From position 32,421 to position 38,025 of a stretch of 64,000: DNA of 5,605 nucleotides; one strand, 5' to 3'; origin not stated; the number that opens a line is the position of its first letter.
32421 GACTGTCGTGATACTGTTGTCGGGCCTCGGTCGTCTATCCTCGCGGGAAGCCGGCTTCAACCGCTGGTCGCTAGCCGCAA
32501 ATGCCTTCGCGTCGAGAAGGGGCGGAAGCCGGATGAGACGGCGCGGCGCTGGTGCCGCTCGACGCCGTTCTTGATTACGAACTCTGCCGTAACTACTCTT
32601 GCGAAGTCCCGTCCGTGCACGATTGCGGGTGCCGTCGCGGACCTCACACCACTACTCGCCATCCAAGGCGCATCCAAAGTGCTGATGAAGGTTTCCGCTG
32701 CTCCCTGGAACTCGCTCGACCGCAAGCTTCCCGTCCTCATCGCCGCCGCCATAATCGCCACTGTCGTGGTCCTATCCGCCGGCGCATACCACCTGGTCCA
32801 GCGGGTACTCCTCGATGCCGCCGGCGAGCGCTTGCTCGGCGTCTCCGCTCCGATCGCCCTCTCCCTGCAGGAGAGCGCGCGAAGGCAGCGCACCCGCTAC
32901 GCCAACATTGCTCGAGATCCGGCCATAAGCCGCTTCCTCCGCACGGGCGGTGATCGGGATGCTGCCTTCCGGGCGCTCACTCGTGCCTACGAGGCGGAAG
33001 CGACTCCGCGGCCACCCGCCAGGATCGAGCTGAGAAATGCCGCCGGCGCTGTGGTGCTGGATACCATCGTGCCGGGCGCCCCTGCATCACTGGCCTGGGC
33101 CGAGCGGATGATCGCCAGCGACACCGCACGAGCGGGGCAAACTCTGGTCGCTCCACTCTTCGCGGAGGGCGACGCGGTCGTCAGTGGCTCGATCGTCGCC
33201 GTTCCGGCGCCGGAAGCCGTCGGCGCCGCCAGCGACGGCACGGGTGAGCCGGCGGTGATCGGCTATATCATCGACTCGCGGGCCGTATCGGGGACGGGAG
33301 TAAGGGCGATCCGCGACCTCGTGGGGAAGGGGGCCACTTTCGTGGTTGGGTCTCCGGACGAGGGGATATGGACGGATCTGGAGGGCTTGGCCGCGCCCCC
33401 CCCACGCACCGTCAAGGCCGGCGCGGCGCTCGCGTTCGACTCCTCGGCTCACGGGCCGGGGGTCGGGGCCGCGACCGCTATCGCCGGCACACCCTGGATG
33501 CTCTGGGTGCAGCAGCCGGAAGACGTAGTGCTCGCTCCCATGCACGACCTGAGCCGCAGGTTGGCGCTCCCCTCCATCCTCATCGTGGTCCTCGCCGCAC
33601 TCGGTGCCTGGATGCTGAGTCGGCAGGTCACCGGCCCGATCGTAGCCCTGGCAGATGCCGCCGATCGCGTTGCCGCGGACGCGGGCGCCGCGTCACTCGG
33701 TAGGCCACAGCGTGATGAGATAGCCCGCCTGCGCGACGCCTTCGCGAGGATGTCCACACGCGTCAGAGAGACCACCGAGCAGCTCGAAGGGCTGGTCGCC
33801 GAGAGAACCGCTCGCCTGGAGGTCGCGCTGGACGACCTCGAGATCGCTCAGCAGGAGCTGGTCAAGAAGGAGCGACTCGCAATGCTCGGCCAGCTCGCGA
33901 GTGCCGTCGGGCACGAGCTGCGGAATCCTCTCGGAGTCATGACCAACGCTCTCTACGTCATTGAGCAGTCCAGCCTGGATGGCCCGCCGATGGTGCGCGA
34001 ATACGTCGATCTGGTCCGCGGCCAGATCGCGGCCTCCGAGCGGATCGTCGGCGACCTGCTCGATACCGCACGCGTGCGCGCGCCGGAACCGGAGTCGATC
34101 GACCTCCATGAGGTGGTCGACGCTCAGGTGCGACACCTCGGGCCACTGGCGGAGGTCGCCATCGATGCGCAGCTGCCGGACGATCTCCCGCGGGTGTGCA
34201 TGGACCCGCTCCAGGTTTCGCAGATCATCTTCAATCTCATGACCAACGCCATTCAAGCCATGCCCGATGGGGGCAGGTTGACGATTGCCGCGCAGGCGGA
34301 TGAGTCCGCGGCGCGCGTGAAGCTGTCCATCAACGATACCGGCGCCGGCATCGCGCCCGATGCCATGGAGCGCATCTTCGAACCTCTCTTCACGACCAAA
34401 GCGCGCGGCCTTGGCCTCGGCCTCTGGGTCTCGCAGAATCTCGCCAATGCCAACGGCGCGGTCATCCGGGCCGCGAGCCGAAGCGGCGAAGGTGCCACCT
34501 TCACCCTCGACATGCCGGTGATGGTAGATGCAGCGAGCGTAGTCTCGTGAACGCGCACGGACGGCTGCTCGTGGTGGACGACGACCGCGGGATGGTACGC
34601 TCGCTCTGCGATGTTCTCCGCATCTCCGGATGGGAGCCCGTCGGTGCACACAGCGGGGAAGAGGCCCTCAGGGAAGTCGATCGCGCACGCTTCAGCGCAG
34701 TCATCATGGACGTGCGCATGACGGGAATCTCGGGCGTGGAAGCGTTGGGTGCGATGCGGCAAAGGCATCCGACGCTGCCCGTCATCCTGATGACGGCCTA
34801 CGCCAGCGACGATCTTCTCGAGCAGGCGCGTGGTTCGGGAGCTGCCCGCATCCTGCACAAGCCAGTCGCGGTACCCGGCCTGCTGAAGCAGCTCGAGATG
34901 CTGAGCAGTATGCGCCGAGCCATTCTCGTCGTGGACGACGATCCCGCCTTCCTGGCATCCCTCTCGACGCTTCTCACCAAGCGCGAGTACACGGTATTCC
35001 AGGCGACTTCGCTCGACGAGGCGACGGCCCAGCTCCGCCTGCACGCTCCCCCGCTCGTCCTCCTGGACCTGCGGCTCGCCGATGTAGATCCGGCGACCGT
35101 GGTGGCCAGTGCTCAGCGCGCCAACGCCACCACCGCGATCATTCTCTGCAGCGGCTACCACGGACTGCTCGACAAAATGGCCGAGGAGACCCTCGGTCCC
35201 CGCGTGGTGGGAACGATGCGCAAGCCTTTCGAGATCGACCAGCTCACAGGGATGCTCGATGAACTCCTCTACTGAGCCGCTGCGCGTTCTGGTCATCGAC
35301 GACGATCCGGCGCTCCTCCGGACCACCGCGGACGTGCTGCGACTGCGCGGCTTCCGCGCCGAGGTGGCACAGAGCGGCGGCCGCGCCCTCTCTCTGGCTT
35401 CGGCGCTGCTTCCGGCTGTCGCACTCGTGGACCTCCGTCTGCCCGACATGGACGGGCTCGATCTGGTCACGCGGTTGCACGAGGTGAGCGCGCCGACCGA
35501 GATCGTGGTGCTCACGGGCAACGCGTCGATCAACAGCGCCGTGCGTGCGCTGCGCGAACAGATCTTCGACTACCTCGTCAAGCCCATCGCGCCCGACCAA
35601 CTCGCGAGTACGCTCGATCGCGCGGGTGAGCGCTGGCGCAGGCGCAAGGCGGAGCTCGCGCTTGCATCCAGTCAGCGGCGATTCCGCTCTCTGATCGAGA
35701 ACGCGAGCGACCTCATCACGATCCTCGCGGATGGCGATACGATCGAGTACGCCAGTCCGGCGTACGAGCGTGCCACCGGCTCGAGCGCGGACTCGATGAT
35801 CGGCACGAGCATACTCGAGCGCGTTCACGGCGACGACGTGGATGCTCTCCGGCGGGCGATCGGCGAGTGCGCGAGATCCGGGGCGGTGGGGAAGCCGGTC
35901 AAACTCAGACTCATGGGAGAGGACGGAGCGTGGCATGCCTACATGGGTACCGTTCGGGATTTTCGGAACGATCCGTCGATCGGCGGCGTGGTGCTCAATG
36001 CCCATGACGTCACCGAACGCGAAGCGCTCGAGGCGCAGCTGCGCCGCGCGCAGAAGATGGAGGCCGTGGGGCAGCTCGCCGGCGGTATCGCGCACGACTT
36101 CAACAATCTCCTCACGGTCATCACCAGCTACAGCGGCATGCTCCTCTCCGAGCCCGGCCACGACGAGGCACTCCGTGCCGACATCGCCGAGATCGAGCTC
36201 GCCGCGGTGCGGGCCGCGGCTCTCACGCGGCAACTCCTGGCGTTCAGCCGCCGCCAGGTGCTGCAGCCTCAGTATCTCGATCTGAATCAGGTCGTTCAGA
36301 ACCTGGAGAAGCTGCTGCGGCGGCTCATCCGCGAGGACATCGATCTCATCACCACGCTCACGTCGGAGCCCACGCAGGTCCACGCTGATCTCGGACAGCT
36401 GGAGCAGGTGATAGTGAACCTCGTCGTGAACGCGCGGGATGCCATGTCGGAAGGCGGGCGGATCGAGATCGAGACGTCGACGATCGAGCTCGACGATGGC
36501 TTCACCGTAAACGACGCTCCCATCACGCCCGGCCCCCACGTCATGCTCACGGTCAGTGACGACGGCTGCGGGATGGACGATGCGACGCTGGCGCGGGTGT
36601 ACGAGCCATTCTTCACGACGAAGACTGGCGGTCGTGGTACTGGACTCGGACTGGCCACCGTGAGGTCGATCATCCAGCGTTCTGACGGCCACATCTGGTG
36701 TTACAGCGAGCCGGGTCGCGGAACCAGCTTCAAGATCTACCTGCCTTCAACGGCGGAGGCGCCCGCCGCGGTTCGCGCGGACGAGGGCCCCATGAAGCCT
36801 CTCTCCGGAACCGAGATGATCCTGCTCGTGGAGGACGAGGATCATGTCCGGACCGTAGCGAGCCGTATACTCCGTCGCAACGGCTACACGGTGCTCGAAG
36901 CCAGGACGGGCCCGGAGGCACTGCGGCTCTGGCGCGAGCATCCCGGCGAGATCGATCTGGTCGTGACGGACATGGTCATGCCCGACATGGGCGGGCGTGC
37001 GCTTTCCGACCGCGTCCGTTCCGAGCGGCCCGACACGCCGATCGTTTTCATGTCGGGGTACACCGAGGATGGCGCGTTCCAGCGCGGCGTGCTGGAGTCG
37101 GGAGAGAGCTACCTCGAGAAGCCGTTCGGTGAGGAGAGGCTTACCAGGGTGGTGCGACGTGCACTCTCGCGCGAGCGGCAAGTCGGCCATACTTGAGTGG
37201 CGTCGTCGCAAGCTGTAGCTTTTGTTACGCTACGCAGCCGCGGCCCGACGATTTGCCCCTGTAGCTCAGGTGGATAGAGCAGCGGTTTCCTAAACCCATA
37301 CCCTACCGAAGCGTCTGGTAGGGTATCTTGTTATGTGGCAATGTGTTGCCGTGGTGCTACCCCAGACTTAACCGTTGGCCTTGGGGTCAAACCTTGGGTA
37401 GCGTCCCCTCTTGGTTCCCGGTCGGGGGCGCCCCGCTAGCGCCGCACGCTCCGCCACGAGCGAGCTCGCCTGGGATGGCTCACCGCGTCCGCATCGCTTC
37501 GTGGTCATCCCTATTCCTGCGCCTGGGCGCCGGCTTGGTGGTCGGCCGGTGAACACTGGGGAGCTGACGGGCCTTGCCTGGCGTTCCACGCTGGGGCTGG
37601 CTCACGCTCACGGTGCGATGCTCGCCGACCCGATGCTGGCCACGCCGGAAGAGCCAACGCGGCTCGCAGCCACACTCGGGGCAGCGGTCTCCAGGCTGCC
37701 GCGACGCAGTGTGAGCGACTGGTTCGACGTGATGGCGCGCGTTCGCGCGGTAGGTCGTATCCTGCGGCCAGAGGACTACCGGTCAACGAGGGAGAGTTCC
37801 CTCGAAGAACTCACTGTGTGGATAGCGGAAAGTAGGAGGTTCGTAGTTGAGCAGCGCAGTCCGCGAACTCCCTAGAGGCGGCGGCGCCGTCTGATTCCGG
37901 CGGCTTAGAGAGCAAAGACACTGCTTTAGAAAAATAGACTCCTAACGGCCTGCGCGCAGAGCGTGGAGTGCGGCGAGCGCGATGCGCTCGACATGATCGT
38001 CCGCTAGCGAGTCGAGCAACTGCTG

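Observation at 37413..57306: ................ repeat family (about 10 copies) punctuating the accessory region at module boundaries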

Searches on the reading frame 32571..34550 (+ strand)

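Call 9: search_protein_families(library=pfam, proteins=[window:32571-34550:+], max_evalue=0.01)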
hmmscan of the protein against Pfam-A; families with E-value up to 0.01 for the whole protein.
window:32571-34550:+ (659 aa): 4 families
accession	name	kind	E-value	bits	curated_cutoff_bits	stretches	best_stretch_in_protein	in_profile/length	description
PF02518.31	HATPase_c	-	9.6e-22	78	26.4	1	545-649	2-108/111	Histidine kinase-, DNA gyrase B-, and HSP90-like ATPase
PF00512.31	HisKA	-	4e-10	40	26.9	1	439-504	2-65/66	His Kinase A (phospho-acceptor) domain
PF00672.30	HAMP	-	1.6e-05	25.6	25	1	349-400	2-53/53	HAMP domain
PF10090.15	HPTransfase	-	0.00059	20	22.9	1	550-597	33-78/123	Histidine phosphotransferase C-terminal domain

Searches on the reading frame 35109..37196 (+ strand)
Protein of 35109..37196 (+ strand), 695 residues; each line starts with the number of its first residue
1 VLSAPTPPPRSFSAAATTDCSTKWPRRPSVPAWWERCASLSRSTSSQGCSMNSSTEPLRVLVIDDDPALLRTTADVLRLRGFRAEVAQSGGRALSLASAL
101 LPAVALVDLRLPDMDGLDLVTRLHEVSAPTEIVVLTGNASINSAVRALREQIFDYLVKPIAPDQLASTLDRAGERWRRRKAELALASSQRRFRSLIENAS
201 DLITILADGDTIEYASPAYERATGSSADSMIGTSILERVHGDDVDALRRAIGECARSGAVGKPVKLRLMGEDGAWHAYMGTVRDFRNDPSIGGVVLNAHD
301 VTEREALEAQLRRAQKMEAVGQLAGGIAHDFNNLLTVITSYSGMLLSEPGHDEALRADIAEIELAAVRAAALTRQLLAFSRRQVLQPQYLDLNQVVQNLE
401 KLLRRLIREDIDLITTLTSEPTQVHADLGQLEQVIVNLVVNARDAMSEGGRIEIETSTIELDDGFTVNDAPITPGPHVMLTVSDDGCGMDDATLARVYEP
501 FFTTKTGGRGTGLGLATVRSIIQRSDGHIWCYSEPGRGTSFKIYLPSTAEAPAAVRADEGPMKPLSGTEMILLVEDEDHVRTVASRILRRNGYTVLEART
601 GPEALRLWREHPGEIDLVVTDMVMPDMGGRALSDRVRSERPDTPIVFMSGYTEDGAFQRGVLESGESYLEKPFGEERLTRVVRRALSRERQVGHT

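Call 9: search_protein_families(library=pfam, proteins=[window:35109-37196:+], max_evalue=0.01)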
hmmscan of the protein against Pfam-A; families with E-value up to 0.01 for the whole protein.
window:35109-37196:+ (695 aa): 8 families
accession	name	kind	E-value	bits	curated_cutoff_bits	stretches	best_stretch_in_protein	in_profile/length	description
PF00072.30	Response_reg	-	1.3e-48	164.2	30.2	2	60-169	1-110/111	Response regulator receiver domain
PF02518.31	HATPase_c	-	8.7e-25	87.8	26.4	1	428-547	3-109/111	Histidine kinase-, DNA gyrase B-, and HSP90-like ATPase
PF00512.31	HisKA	-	2e-07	31.4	26.9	1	321-383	3-64/66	His Kinase A (phospho-acceptor) domain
PF00989.32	PAS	-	1.1e-06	29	22.6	1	191-268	2-79/113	PAS fold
PF08448.16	PAS_4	-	1.4e-06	28.9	23.1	1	197-305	2-109/110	PAS fold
PF13188.13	PAS_8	-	2.5e-06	27.6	21.8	1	190-248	1-59/65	PAS domain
PF08447.18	PAS_3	-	3.1e-06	27.8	25.6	1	213-276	2-66/89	PAS fold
PF13426.13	PAS_9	-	0.0048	17.6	27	0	203-303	4-103/103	PAS domain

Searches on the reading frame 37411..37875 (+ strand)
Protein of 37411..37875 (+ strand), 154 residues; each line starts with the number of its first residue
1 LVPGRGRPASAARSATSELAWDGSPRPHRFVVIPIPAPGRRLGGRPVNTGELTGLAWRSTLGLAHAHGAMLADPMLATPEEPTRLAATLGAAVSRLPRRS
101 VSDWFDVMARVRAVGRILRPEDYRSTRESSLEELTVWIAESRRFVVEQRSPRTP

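Call 21: search_protein_families(library=pfam, proteins=[window:37411-37875:+], max_evalue=0.1)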
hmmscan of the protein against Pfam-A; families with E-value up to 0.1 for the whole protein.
window:37411-37875:+ (154 aa): 0 families
